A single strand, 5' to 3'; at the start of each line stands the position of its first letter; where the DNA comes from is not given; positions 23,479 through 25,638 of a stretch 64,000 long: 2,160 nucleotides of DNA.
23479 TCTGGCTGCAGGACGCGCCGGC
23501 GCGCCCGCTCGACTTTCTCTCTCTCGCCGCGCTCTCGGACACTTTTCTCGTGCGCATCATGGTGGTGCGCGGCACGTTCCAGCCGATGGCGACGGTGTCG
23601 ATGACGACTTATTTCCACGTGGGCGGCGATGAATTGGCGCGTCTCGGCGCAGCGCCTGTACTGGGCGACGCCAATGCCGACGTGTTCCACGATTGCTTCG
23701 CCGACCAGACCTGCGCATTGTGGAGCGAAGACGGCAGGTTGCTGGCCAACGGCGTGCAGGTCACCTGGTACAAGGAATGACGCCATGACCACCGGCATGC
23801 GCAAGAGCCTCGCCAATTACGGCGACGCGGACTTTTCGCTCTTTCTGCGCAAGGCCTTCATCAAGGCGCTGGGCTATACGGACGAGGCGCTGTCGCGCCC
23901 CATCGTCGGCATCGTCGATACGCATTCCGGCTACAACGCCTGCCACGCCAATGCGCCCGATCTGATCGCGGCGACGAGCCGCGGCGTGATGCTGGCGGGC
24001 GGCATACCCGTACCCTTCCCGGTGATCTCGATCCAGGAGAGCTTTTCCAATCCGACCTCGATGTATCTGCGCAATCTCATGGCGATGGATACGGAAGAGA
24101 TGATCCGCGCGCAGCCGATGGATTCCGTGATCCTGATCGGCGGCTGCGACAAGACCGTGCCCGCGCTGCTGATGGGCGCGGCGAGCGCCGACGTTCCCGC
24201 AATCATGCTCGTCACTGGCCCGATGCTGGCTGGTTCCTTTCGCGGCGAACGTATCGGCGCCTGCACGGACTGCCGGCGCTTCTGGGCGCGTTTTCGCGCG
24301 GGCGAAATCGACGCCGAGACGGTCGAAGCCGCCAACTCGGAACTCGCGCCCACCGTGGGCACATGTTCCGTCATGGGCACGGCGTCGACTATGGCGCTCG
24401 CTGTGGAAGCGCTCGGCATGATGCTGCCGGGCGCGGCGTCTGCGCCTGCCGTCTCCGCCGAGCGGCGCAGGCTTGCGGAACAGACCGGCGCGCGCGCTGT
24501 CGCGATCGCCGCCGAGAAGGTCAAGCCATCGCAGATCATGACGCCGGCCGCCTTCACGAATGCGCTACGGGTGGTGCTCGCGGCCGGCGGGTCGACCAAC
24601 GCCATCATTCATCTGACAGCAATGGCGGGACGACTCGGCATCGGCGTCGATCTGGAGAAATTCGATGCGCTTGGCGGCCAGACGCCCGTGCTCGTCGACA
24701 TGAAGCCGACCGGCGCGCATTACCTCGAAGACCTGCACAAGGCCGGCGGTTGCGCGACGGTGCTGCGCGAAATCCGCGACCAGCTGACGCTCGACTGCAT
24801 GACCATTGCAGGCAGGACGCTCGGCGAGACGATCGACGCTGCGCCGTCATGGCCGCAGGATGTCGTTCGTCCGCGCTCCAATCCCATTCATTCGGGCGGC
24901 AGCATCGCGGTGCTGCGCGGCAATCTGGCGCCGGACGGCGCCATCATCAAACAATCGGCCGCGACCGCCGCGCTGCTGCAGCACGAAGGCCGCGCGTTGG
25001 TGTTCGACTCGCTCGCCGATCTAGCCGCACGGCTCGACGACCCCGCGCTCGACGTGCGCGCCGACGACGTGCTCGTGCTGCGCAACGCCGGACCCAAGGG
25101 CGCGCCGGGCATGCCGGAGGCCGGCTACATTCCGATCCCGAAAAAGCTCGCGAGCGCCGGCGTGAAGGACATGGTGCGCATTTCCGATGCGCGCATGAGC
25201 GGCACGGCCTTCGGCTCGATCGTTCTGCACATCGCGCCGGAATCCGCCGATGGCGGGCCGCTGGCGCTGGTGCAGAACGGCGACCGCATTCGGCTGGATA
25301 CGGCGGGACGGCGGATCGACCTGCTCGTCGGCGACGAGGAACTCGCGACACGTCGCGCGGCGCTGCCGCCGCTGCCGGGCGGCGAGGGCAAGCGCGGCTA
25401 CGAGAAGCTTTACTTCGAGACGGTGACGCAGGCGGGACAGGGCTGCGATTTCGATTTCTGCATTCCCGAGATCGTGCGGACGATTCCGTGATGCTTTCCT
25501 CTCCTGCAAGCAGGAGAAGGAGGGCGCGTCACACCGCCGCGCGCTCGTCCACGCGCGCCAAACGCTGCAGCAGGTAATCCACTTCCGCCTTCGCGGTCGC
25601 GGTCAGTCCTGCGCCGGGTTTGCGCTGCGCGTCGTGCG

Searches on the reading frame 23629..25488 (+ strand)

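Call 19: search_protein_families(library=pfam, proteins=[window:23629-25488:+], max_evalue=0.001)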
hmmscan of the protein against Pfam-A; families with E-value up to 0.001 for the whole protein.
window:23629-25488:+ (620 aa): 2 families
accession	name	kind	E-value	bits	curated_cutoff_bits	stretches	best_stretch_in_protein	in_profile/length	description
PF00920.27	ILVD_EDD_N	-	2.4e-100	336.2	27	1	90-400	1-315/316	Dihydroxy-acid/6-phosphogluconate dehydratase N-terminal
PF24877.1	ILV_EDD_C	-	1.5e-61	207.6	27.7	1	411-606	1-191/191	Dihydroxy-acid/6-phosphogluconate dehydratase C-terminal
